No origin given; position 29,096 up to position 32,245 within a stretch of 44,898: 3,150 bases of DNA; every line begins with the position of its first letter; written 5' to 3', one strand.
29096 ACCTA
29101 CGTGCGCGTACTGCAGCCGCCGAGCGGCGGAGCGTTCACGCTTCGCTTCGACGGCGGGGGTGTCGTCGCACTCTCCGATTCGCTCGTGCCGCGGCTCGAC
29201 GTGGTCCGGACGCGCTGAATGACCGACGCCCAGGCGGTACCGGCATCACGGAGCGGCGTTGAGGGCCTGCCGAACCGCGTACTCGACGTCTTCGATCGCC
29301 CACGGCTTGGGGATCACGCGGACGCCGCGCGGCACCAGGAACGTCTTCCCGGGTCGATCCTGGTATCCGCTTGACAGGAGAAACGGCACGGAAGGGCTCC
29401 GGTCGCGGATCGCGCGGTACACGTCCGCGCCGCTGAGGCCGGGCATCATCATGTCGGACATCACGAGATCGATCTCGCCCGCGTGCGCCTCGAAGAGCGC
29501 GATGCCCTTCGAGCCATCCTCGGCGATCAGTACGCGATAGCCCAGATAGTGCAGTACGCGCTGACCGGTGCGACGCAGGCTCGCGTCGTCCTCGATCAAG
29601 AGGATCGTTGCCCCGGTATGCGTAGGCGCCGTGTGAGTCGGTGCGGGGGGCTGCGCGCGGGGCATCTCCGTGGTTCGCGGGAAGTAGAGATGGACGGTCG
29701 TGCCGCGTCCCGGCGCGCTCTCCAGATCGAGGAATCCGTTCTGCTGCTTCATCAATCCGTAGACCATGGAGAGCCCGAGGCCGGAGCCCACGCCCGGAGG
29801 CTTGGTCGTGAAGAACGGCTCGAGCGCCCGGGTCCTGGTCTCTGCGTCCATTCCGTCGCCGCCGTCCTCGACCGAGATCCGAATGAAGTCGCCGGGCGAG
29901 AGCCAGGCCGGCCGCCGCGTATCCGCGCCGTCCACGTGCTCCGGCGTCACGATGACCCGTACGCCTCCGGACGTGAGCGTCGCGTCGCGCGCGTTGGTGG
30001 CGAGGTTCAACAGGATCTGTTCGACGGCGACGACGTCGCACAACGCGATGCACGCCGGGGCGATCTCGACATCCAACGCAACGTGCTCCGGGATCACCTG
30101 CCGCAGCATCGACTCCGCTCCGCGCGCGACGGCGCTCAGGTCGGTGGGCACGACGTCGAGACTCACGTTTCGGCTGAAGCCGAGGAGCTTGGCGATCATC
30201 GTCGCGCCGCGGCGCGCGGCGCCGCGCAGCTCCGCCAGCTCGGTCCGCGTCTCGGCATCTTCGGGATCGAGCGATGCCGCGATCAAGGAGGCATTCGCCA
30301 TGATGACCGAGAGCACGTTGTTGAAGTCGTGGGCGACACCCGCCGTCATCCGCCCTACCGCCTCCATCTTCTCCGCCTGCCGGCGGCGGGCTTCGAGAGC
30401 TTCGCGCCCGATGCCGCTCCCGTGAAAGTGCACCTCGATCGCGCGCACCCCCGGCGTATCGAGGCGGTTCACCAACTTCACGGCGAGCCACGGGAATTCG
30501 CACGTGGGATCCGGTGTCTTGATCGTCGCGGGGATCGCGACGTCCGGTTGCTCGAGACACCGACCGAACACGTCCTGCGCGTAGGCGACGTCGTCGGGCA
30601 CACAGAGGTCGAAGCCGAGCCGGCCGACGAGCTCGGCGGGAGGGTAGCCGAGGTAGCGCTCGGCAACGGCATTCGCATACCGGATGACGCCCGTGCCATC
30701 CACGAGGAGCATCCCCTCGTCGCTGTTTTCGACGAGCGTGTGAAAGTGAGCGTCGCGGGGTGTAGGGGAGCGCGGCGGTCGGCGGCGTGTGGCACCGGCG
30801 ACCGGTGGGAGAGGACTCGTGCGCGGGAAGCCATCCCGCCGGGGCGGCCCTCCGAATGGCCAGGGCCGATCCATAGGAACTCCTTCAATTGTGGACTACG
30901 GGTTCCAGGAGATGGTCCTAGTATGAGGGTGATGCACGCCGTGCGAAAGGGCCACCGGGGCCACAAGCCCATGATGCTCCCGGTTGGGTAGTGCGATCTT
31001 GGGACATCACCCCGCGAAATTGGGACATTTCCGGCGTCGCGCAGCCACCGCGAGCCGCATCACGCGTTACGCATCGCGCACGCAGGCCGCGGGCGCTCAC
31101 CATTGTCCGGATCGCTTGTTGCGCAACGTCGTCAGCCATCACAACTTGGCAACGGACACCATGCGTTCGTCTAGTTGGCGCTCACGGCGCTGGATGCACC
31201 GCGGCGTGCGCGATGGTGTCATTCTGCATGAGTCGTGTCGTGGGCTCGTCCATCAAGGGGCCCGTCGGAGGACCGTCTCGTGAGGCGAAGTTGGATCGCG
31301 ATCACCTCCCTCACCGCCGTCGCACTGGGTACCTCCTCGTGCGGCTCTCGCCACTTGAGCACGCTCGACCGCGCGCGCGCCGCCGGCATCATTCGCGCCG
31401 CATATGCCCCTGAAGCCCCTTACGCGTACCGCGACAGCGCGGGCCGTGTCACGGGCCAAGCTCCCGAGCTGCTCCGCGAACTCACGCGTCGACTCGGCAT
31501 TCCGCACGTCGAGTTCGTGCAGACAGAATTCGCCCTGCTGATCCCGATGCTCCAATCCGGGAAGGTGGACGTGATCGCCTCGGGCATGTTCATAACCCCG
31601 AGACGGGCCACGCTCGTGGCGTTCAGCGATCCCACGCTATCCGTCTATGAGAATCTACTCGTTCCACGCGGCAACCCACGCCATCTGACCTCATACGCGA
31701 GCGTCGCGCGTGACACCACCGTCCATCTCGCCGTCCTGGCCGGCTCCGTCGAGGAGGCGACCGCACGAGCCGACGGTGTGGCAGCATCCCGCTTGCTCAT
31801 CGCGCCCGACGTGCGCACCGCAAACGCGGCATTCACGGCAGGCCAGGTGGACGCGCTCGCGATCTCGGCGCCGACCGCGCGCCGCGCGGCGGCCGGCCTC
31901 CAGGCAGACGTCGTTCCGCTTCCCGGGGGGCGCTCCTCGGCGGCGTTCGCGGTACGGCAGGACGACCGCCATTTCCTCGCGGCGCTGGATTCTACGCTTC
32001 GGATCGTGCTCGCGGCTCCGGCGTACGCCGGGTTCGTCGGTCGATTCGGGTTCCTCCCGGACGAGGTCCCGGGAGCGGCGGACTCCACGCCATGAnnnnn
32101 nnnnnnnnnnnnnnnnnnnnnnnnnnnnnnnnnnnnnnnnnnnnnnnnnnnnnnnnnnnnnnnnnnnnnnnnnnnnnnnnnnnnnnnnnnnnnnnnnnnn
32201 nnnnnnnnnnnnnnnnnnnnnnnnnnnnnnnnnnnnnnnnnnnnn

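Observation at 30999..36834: Two inverted copies of a phased repeat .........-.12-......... flank the SBP-kinase-kinase unit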

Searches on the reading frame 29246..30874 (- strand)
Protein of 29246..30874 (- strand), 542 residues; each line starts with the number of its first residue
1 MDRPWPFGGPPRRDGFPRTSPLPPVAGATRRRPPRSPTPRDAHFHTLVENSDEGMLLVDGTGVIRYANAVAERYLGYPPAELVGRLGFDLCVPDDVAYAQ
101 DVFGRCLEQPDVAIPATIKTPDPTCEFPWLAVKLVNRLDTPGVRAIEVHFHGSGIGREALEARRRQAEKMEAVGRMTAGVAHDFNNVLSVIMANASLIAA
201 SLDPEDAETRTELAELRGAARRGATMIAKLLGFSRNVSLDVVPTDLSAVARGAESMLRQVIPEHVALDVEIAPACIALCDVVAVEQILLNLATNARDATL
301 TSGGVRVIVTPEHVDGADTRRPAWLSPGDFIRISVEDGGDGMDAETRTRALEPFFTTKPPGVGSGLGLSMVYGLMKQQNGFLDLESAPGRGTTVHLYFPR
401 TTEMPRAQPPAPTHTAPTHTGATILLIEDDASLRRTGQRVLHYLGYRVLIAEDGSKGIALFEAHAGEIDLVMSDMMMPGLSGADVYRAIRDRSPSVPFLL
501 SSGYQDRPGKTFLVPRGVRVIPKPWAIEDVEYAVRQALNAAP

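Call 7: search_protein_families(library=pfam, proteins=[window:29246-30874:-])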
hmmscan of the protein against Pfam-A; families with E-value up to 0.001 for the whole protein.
window:29246-30874:- (542 aa): 8 families
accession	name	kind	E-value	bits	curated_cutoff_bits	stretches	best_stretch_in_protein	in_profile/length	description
PF02518.31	HATPase_c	-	3.2e-18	66.6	26.4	1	280-401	2-110/111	Histidine kinase-, DNA gyrase B-, and HSP90-like ATPase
PF00072.30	Response_reg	-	1.1e-14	54.9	30.2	1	424-534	1-110/111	Response regulator receiver domain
PF00989.32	PAS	-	9.1e-11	42.2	22.6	1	43-108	2-67/113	PAS fold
PF13188.13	PAS_8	-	1.4e-08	34.8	21.8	1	43-95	2-52/65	PAS domain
PF08448.16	PAS_4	-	3.2e-07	31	23.1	1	48-121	1-74/110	PAS fold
PF00512.31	HisKA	-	1e-06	29.2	26.9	1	174-235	3-62/66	His Kinase A (phospho-acceptor) domain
PF13426.13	PAS_9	-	5.6e-05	23.8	27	1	53-110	2-56/103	PAS domain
PF08447.18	PAS_3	-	8e-05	23.3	25.6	1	66-111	3-50/89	PAS fold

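Call 51: find_homologous_proteins(query=window:29249-30874:-, max_evalue=1e-60)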
Query window:29249-30874:- (542 aa): 4038 proteins with E <= 1e-60 among 8000 candidates; the best 120 are listed.
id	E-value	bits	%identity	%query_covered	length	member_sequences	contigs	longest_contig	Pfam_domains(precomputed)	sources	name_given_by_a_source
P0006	0.0e+0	1184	97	100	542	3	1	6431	PF13188.14,PF08448.17,PF02518.32,PF00512.32,PF00989.32,PF00072.31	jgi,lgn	-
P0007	3.1e-184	632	64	71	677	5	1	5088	PF08447.19,PF13426.14,PF13188.14,PF08448.17,PF02518.32,PF00512.32,PF00989.32,PF00072.31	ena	-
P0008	2.3e-182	626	63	71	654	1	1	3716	PF08447.19,PF13426.14,PF13188.14,PF08448.17,PF02518.32,PF00512.32,PF00989.32,PF00072.31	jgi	jgi:two-component system, cell cycle sensor histidine kinase and response regulator CckA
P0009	1.6e-178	613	62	71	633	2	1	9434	PF08447.19,PF13426.14,PF13188.14,PF08448.17,PF02518.32,PF00512.32,PF00989.32,PF00072.31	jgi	jgi:two-component system cell cycle sensor histidine kinase/response regulator CckA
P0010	1.0e-177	610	62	71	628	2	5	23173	PF08447.19,PF13426.14,PF13188.14,PF08448.17,PF02518.32,PF00512.32,PF00989.32,PF00072.31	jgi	jgi:PAS domain S-box-containing protein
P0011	1.3e-177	610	63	71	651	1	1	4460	PF08447.19,PF13426.14,PF13188.14,PF08448.17,PF02518.32,PF00512.32,PF00989.32,PF00072.31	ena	-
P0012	1.6e-172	593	60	71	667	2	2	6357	PF08447.19,PF13426.14,PF13188.14,PF08448.17,PF02518.32,PF00512.32,PF00989.32,PF00072.31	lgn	-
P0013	1.2e-167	577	58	71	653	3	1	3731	PF08447.19,PF13426.14,PF13188.14,PF08448.17,PF02518.32,PF00512.32,PF00989.32,PF00072.31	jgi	jgi:PAS domain S-box-containing protein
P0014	2.1e-167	576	60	71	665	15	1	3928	PF08447.19,PF13426.14,PF13188.14,PF08448.17,PF02518.32,PF00512.32,PF00989.32,PF00072.31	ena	-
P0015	2.8e-167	576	59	71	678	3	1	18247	PF08447.19,PF13426.14,PF13188.14,PF08448.17,PF02518.32,PF00512.32,PF00989.32,PF00072.31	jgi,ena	-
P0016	4.8e-149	516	55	71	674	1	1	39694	PF08447.19,PF13426.14,PF13188.14,PF08448.17,PF02518.32,PF00512.32,PF00989.32,PF00072.31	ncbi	-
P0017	2.4e-148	513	62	71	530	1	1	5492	PF13426.14,PF02518.32,PF00512.32,PF00072.31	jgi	jgi:PAS domain S-box-containing protein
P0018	6.1e-144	499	57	71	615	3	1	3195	PF08447.19,PF13426.14,PF13188.14,PF08448.17,PF02518.32,PF00512.32,PF00989.32,PF00072.31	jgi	jgi:PAS domain S-box-containing protein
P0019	4.7e-143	496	56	71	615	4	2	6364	PF08447.19,PF13426.14,PF08448.17,PF02518.32,PF00512.32,PF00989.32,PF00072.31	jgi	jgi:PAS domain S-box-containing protein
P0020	3.3e-141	490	53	71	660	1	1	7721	PF13426.14,PF13188.14,PF08448.17,PF02518.32,PF00512.32,PF00989.32,PF00072.31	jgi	jgi:PAS domain S-box-containing protein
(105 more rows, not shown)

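Call 52: find_encoding_contigs(protein=P0010, flank=6000, max_places=2)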
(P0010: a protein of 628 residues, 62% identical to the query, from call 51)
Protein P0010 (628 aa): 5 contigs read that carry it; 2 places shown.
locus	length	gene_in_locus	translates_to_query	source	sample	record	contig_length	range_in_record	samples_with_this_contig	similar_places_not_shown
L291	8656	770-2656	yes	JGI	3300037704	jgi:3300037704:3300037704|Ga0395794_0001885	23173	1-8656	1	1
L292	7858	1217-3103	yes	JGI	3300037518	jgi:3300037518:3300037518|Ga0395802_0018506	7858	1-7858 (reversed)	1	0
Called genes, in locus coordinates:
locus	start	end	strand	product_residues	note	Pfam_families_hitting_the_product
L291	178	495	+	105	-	PF02426:MIase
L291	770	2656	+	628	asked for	PF00989:PAS, PF08448:PAS_4, PF13188:PAS_8 (weak), PF13426:PAS_9 (weak), PF08447:PAS_3, PF13426:PAS_9, PF02518:HATPase_c, PF00072:Response_reg, +2 more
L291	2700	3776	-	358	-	PF00561:Abhydrolase_1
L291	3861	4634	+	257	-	PF01381:HTH_3, PF13560:HTH_31, PF17765:MLTR_LBD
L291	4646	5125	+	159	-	PF14534:DUF4440, PF12680:SnoaL_2 (faint)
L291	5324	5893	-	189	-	-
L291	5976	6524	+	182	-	-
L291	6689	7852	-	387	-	PF17170:DUF5128 (weak)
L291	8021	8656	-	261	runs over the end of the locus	PF02311:AraC_binding, PF07883:Cupin_2, PF12833:HTH_18, PF00165:HTH_AraC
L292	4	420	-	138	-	PF01909:NTP_transf_2 (weak), PF18765:Polbeta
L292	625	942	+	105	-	PF02426:MIase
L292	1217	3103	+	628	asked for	PF00989:PAS, PF08448:PAS_4, PF13188:PAS_8 (weak), PF13426:PAS_9 (weak), PF08447:PAS_3, PF13426:PAS_9, PF02518:HATPase_c, PF00072:Response_reg, +2 more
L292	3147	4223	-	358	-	PF00561:Abhydrolase_1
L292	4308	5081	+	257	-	PF01381:HTH_3, PF13560:HTH_31, PF17765:MLTR_LBD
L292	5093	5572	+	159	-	PF14534:DUF4440, PF12680:SnoaL_2 (faint)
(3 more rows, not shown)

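Call 53: find_encoding_contigs(protein=P0015, flank=6000, max_places=2)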
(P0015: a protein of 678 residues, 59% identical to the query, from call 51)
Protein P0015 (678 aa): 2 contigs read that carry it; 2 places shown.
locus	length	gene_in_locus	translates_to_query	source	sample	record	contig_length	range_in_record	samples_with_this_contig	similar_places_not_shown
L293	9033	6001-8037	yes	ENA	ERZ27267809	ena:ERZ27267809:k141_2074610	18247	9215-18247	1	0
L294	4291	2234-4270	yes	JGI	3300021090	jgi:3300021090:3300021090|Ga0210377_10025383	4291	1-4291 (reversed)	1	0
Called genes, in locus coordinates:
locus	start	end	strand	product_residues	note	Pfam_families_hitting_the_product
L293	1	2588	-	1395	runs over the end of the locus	PF20703:nSTAND1, PF23414:Beta-prop_EML_2, PF23381:Beta-prop_IFT122_1st, PF25174:Beta-prop_THOC3, PF24814:WD40_Prp19, PF24814:WD40_Prp19, PF25173:Beta-prop_WDR3_1st, PF00400:WD40, +45 more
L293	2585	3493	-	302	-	PF13289:SIR2_2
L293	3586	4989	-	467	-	PF01979:Amidohydro_1, PF07969:Amidohydro_3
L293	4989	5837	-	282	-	PF04151:PPC (faint)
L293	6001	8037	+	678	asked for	PF00989:PAS, PF13188:PAS_8, PF08447:PAS_3 (faint), PF08448:PAS_4 (faint), PF13426:PAS_9, PF00512:HisKA (weak), PF02518:HATPase_c, PF00072:Response_reg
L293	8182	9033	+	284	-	?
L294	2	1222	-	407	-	?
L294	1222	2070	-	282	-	PF04151:PPC (faint)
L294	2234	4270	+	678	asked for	PF00989:PAS, PF13188:PAS_8, PF08447:PAS_3 (faint), PF08448:PAS_4 (faint), PF13426:PAS_9, PF00512:HisKA (weak), PF02518:HATPase_c, PF00072:Response_reg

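Call 54: find_encoding_contigs(protein=P0016, flank=6000, max_places=2)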
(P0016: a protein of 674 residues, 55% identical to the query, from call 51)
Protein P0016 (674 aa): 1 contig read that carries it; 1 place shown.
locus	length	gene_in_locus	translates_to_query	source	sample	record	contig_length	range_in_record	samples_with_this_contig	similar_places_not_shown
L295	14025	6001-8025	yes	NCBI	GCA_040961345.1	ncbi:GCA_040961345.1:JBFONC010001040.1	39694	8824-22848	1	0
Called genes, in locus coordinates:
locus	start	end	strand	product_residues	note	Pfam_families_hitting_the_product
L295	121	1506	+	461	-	PF01565:FAD_binding_4, PF08031:BBE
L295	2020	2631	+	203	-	PF01135:PCMT, PF01209:Ubie_methyltran, PF01728:FtsJ (weak), PF06325:PrmA (weak), PF13847:Methyltransf_31, PF08241:Methyltransf_11, PF08242:Methyltransf_12, PF13649:Methyltransf_25, +2 more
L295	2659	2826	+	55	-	-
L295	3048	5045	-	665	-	PF01636:APH (faint), PF00072:Response_reg, PF00672:HAMP (weak), PF14531:Kinase-like (faint), PF00069:Pkinase, PF07714:PK_Tyr_Ser-Thr, PF03109:ABC1 (weak)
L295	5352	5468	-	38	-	-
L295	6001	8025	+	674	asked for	PF00989:PAS, PF08448:PAS_4 (weak), PF13188:PAS_8 (faint), PF13426:PAS_9 (weak), PF13426:PAS_9, PF00512:HisKA, PF02518:HATPase_c, PF00072:Response_reg, +1 more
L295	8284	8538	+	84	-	-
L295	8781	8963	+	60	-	-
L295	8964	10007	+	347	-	-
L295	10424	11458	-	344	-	PF02547:Queuosine_synth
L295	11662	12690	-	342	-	PF05496:RuvB_N, PF06068:TIP49 (faint), PF00004:AAA, PF07728:AAA_5 (weak), PF17864:AAA_lid_4, PF05491:WHD_RuvB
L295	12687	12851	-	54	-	-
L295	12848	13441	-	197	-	PF01330:RuvA_N, PF14520:HHH_5, PF07499:RuvA_C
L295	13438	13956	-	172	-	PF02075:RuvC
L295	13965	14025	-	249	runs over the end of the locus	PF20772:TACO1_YebC_N, PF01709:Transcrip_reg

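Call 56: find_encoding_contigs(protein=P0006, flank=6000, max_places=3)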
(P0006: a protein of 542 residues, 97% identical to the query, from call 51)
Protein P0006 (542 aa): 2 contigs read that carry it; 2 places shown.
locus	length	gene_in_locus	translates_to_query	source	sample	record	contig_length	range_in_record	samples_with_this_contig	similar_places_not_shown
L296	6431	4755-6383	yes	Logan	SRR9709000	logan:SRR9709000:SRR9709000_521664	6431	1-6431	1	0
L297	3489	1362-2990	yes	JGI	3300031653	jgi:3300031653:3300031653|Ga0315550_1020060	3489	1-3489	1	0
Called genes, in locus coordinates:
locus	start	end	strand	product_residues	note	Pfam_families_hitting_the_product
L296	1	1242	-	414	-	?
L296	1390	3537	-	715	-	PF00989:PAS, PF08447:PAS_3, PF08448:PAS_4, PF14598:PAS_11 (weak), PF02518:HATPase_c, PF00072:Response_reg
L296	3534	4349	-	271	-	PF00497:SBP_bac_3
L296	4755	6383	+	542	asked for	PF00989:PAS, PF08448:PAS_4 (weak), PF13188:PAS_8 (weak), PF00512:HisKA (weak), PF02518:HATPase_c, PF00072:Response_reg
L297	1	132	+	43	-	?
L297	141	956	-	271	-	PF00497:SBP_bac_3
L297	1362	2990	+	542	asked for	PF00989:PAS, PF08448:PAS_4 (weak), PF13188:PAS_8 (weak), PF00512:HisKA (weak), PF02518:HATPase_c, PF00072:Response_reg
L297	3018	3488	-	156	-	?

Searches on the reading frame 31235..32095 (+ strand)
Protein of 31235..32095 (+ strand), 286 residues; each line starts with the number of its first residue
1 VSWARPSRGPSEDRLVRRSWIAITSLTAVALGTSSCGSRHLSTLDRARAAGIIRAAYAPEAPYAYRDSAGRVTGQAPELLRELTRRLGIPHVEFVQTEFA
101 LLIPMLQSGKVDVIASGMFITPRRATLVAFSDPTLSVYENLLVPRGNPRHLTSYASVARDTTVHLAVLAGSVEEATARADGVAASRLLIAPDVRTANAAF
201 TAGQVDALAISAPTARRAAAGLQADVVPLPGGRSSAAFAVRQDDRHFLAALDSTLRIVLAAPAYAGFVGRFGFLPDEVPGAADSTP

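Call 7: search_protein_families(library=pfam, proteins=[window:31235-32095:+])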
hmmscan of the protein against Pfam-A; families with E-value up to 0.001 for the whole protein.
window:31235-32095:+ (286 aa): 1 family
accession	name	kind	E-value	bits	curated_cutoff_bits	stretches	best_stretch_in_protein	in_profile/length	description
PF00497.25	SBP_bac_3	-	3.4e-24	85.5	26.4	1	55-260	3-118/132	Bacterial extracellular solute-binding proteins, family 3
